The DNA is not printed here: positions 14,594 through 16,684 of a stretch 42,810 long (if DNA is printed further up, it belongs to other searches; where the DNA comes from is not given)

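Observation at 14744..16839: Uncharacterised two-gene operon: DUF4365-like nuclease-fold protein (596 aa) plus a tightly coupled 95-aa acidic protein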

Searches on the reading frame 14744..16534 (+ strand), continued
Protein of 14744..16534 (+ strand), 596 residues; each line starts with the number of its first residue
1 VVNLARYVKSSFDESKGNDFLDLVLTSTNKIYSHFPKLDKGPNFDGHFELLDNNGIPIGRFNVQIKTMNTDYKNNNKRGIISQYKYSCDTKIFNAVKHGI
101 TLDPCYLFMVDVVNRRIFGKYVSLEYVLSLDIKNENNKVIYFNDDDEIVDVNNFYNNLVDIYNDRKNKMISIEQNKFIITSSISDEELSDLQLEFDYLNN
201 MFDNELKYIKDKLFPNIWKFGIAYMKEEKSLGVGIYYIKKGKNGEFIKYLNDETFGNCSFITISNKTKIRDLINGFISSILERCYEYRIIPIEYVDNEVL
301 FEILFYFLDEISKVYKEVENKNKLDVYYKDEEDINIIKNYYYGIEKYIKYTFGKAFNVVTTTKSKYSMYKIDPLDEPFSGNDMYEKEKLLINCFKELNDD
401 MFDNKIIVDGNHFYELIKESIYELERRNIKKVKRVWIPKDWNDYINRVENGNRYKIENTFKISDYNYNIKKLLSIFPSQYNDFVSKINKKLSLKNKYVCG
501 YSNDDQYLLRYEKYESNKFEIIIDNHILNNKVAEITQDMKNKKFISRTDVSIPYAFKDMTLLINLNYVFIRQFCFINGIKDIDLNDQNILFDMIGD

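Call 30: search_protein_families(library=pfam, proteins=[L013:4847-5179:+, L020:9617-9964:+, L020:8854-9600:+, L020:7961-8836:+, L021:9158-9976:+, L021:7843-9153:+, L021:11834-12583:+], max_evalue=0.1)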
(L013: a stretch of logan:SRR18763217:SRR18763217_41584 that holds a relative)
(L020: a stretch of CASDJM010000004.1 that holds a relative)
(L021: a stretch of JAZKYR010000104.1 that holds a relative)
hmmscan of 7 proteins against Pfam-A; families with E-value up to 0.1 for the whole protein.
L013:4847-5179:+ (110 aa): 0 families

L020:9617-9964:+ (115 aa): 2 families
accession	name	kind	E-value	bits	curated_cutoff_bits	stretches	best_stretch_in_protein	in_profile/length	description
PF06250.17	YhcG_C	-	6.6e-29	101.2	32.5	1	1-90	64-155/157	YhcG PDDEXK nuclease domain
PF09510.15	Rtt102p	-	0.097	13.3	23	0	64-110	45-92/130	Rtt102p-like transcription regulator protein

L020:8854-9600:+ (248 aa): 4 families
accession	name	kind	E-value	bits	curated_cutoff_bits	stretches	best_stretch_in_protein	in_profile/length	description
PF17761.7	DUF1016_N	-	4.1e-40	137.5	32.8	1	25-163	2-137/137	DUF1016 N-terminal domain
PF06250.17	YhcG_C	-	1.4e-06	28.7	32.5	1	191-239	2-48/157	YhcG PDDEXK nuclease domain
PF13450.12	NAD_binding_8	-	0.019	15.7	21.9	1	37-77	17-56/68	NAD(P)-binding Rossmann-like domain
PF17762.8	HTH_ParB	-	0.058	14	22.6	0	117-157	58-98/102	ParB HTH domain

L020:7961-8836:+ (291 aa): 2 families
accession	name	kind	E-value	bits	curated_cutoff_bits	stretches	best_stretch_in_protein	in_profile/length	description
PF00248.27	Aldo_ket_red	-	1.5e-38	133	24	1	12-262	1-288/291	Aldo/keto reductase family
PF15560.11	Imm12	-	0.037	14.4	25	1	150-196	35-81/138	Immunity protein 12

L021:9158-9976:+ (272 aa): 1 family
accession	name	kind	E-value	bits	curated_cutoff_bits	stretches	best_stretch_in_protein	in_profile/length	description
PF20640.2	Rrn6_HB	-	0.0035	18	26.4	1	183-262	89-178/192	Rrn6, helical bundle domain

L021:7843-9153:+ (436 aa): 5 families
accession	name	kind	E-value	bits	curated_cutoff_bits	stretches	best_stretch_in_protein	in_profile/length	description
PF13173.12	AAA_14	-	1e-33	116.5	27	1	39-170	3-129/129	AAA domain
PF13635.12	DUF4143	-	1e-18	68.1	28.1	1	216-374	2-155/160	Domain of unknown function (DUF4143)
PF01637.24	ATPase_2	-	0.0067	16.7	33.2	1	34-88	16-67/225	ATPase domain predominantly from Archaea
PF04230.19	PS_pyruv_trans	-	0.016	15.5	25.3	1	53-153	5-70/280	Polysaccharide pyruvyl transferase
PF13401.12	AAA_22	-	0.022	15.5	27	0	42-129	9-107/130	AAA domain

L021:11834-12583:+ (249 aa): 3 families
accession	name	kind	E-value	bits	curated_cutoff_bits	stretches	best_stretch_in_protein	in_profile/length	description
PF10127.15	RlaP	-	2.8e-85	286.4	23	1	1-245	1-248/249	RNA repair pathway DNA polymerase beta family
PF18765.7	Polbeta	-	0.0016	19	26.9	1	15-74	8-67/93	Polymerase beta, Nucleotidyltransferase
PF01909.29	NTP_transf_2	-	0.0021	18.8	21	1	8-68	3-66/93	Nucleotidyltransferase domain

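Call 31: search_protein_representatives(alignment_id=A1)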
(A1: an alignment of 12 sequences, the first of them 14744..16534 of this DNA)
Query: 12 sequences, 598 profile positions. Proteins with E-value up to 0.001 (for the whole library): 797; up to 1e-10: 604; up to 1e-30: 234. The best 150 are listed.
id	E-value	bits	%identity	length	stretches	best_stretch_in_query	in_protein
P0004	5.7e-267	903.7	-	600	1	2-597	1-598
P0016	1.5e-168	578.6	-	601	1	2-596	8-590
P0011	5.3e-150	517.4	-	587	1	1-587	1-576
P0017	1.6e-141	489.4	-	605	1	2-583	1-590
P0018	3.4e-133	461.9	-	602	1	3-588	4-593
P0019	5.8e-132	457.8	-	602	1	2-582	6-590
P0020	1.9e-131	456.1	-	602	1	2-584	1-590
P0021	1.3e-128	446.7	-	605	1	2-594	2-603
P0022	5.8e-123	428.1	-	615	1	2-596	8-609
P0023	2.1e-122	426.2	-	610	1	1-586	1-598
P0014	1.6e-121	423.3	-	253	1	2-254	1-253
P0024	1.7e-121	423.2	-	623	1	1-588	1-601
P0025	1.1e-118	413.9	-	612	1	2-586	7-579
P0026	1.2e-117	410.5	-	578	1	1-544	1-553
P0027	2.7e-107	376.3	-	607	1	1-582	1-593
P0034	5.3e-92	325.8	-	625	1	3-585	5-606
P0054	2.0e-58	214.9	-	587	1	1-587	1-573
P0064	7.6e-55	203.1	-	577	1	3-586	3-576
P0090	7.3e-47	176.7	-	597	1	4-586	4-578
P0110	4.5e-44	167.5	-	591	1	4-586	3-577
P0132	8.0e-41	156.8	-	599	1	1-581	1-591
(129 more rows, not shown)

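Call 36: search_protein_families(library=padloc, alignment_id=A2, max_evalue=0.01)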
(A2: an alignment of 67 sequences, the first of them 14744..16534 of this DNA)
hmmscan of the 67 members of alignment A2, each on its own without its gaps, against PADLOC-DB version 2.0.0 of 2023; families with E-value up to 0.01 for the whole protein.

A. member 1, window:14744-16534:+ (596 aa): 0 families

B. families by the number of members that match (of 67 scanned): 6 families
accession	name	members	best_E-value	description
PDLC02398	Aga_REase-PNTD1-PNTD2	39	5.4e-11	Class I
PDLC04297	PDC-M02A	4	0.00041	-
PDLC04278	PDC-M02A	4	0.0022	-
PDLC04292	PDC-M02A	1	0.0013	-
PDLC04277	PDC-M02A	1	0.0015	-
PDLC04284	PDC-M02A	1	0.0054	-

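Call 37: predict_structure(alignment_id=A1)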
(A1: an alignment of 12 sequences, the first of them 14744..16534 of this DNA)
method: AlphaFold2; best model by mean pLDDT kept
length: 596 residues; sequences in the alignment: 12
mean_pLDDT: 72.9   pTM: 0.60
mean pLDDT of the five models: 72.9, 69.6, 63.5, 58.6, 51.4
residues with pLDDT >= 90: 78; 70-90: 291; 50-70: 151; < 50: 76
segments of 3 or more residues with pLDDT < 50: 1-4, 169-181, 244-251, 253-258, 260-262, 349-368, 376-380, 400-404, 406-410
pLDDT, mean of each block of 10 residues (from residue 1): 48 72 89 72 75 83 82 62 71 67 78 87 77 66 86 90 67 36 67 84 88 78 64 65 46 49 64 87 87 93 91 73 80 93 65 39 46 49 55 54 47 80 96 89 71 59 85 89 88 86 79 84 82 62 73 73 90 88 72 59
secondary structure, 60 per line:
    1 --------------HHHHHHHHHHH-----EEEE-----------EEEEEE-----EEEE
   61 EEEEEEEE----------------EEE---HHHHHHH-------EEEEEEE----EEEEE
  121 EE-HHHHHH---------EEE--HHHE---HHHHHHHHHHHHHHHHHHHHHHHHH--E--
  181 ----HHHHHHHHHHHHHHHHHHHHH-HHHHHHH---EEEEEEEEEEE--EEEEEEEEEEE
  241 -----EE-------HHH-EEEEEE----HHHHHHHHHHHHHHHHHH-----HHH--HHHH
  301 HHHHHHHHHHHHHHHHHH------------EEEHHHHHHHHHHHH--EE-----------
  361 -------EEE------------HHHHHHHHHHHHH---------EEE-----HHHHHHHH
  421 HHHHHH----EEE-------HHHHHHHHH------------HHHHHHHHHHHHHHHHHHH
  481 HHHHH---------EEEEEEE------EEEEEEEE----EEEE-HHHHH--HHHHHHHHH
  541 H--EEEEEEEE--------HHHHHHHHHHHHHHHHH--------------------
elements in order: H15-25 E31-34 E46-51 E57-68 E85-87 H91-97 E105-111 E116-122 H124-129 E139-141 H151-175 H185-205 H207-213 E217-227 E230-240 E259-264 H269-286 H297-318 E331-333 H334-345 E368-370 H383-395 E405-407 H413-426 E431-433 H441-449 H462-485 E495-501 E508-515 E520-523 H525-529 H532-541 E544-551 H560-576

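Call 38: search_protein_families(library=padloc, proteins=[P0016, P0017, P0021, P0024, P0034, P0054, P0064, P0090, P0110, P0132], max_evalue=0.1)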
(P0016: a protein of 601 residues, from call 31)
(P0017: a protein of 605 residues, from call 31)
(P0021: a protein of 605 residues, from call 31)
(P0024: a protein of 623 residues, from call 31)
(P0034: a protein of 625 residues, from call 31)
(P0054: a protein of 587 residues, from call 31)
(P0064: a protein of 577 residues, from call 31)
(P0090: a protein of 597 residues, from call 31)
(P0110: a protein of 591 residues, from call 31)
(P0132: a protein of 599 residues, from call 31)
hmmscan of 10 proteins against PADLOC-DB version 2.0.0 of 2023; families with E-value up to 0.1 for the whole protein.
P0016 (601 aa): 3 families
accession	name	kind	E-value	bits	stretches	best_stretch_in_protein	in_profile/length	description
PDLC02398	Aga_REase-PNTD1-PNTD2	-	4.1e-08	30.6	1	13-145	5-127/429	Class I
PDLC04297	PDC-M02A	-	0.0035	15.2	1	36-123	23-110/165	-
PDLC04278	PDC-M02A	-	0.005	14.8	1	14-123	4-112/167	-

P0017 (605 aa): 0 families

P0021 (605 aa): 1 family
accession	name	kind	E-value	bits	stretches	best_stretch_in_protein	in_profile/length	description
PDLC02398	Aga_REase-PNTD1-PNTD2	-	5e-07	27.1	1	44-148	39-127/429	Class I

P0024 (623 aa): 0 families

P0034 (625 aa): 1 family
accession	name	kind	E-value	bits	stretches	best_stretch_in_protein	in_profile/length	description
PDLC02398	Aga_REase-PNTD1-PNTD2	-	0.0014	15.8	1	73-164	55-132/429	Class I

P0054 (587 aa): 0 families

P0064 (577 aa): 1 family
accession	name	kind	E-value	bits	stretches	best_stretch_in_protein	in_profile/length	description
PDLC02398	Aga_REase-PNTD1-PNTD2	-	5.4e-11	40.1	1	40-136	36-134/429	Class I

P0090 (597 aa): 0 families

P0110 (591 aa): 1 family
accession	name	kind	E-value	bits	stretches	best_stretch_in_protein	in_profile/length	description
PDLC02398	Aga_REase-PNTD1-PNTD2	-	1.3e-06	25.7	1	5-170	4-156/429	Class I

P0132 (599 aa): 1 family
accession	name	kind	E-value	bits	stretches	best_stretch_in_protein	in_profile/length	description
PDLC02398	Aga_REase-PNTD1-PNTD2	-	0.00037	17.6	1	43-121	38-113/429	Class I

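Call 41: fold_search(model_id=the predicted structure, library=pdb)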
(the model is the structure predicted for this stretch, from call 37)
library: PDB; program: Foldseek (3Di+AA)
matches with E <= 10: 379; with E <= 0.001: 1
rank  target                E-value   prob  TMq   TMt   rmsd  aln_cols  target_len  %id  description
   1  9qcc_M                4.0e-04  1.00  0.17  0.24   5.3       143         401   16  Activated XauSPARDA filament assembly with bound dsDNA substrate (released 2025-12-17)
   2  9qcc_A                1.3e-03  1.00  0.17  0.23   5.8       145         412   16  Activated XauSPARDA filament assembly with bound dsDNA substrate (released 2025-12-17)
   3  9qcc_Q                1.6e-03  1.00  0.17  0.23   5.3       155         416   16  Activated XauSPARDA filament assembly with bound dsDNA substrate (released 2025-12-17)
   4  9vx6_T                1.7e-03  1.00  0.16  0.22   6.2       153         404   12  Helical structure of gRNA-tDNA SPARDA complex (released 2026-01-14)
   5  9vx6_P                2.3e-03  1.00  0.16  0.23   5.0       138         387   16  Helical structure of gRNA-tDNA SPARDA complex (released 2026-01-14)
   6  9jt2_B                2.5e-03  1.00  0.16  0.22   5.0       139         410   13  substrate-bound NbaSPARDA complexes (released 2025-04-02)
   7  9vx6_X                3.6e-03  1.00  0.14  0.21   4.1       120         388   18  Helical structure of gRNA-tDNA SPARDA complex (released 2026-01-14)
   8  9qcc_Y                4.6e-03  1.00  0.14  0.21   4.1       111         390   16  Activated XauSPARDA filament assembly with bound dsDNA substrate (released 2025-12-17)
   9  9qcc_E                4.6e-03  1.00  0.16  0.22   5.6       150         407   18  Activated XauSPARDA filament assembly with bound dsDNA substrate (released 2025-12-17)
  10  9jt2_F                5.7e-03  1.00  0.16  0.23   6.1       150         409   13  substrate-bound NbaSPARDA complexes (released 2025-04-02)
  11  9jsz_J                9.4e-03  1.00  0.16  0.23   5.0       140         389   14  active NbaSPARDA complexes (released 2025-04-02)
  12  9qbq_C                1.3e-02  1.00  0.16  0.22   4.6       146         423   17  Crystal structure of apo SPARDA complex from Xanthobacter autotrophicus (released 2025-12-17)
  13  9qbp_C                2.0e-02  0.99  0.15  0.20   4.6       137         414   13  Crystal structure of Enhydrobacter aerosaccus apo SPARDA complex (released 2025-12-17)
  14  9jsz_B                1.1e-01  0.95  0.14  0.20   5.0       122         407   17  active NbaSPARDA complexes (released 2025-04-02)
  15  8a4c_A                3.1e-01  0.44  0.10  0.24  11.4        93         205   16  Structure of human Rep15:Rab3B complex. (released 2022-08-10)
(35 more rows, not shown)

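Call 47: search_solved_structures(query=A2, max_evalue=10, show_alignments=2)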
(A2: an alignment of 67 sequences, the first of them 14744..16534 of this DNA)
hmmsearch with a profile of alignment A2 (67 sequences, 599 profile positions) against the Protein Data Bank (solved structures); distinct sequences matched with E-value up to 10: 2.
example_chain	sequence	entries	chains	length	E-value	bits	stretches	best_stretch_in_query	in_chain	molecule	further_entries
9jsb_D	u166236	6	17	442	0.0057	18.7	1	44-124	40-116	DREN-APAZ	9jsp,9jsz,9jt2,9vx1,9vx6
9qbq_A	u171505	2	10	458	0.011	17.7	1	44-123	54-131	DUF4365 domain-containing protein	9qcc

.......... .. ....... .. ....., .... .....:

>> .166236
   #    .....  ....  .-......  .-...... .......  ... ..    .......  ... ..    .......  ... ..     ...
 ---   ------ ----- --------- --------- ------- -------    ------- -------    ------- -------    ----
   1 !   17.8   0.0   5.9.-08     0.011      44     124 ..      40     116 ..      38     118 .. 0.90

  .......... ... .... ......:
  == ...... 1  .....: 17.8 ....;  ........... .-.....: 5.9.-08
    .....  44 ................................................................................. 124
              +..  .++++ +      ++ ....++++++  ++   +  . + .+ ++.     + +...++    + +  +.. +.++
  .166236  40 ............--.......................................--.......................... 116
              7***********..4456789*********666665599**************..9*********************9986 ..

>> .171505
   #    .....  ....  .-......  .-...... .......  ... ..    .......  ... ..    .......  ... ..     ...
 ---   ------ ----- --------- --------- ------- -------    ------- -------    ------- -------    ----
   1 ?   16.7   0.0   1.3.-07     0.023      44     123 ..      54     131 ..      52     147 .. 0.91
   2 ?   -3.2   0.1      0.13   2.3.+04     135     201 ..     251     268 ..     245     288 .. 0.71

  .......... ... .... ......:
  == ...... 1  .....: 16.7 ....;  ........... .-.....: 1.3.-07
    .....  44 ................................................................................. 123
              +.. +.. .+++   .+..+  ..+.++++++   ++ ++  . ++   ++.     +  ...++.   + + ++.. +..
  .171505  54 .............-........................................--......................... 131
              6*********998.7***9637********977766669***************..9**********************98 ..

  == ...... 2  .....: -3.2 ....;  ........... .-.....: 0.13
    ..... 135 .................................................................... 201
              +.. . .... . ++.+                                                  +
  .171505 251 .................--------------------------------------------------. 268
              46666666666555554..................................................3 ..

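Call 48: search_protein_families(library=pfam, alignment_id=A2, max_evalue=0.01)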
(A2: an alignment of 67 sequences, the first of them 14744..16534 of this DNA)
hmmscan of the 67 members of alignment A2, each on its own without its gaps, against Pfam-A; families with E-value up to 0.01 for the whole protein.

A. member 1, window:14744-16534:+ (596 aa): 1 family
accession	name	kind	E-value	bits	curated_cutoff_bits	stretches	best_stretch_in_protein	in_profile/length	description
PF11080.13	GhoS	-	0.0026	18.2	21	0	147-191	22-68/94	Endoribonuclease GhoS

B. families by the number of members that match (of 67 scanned): 4 families
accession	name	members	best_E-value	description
PF14280.11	DUF4365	54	5e-10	Domain of unknown function (DUF4365)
PF14527.11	LAGLIDADG_WhiA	2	0.0019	WhiA LAGLIDADG-like domain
PF24419.1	Cupin_NOL9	1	0.0021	Polynucleotide 5'-hydroxyl-kinase NOL9, N-terminal domain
PF11080.13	GhoS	1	0.0026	Endoribonuclease GhoS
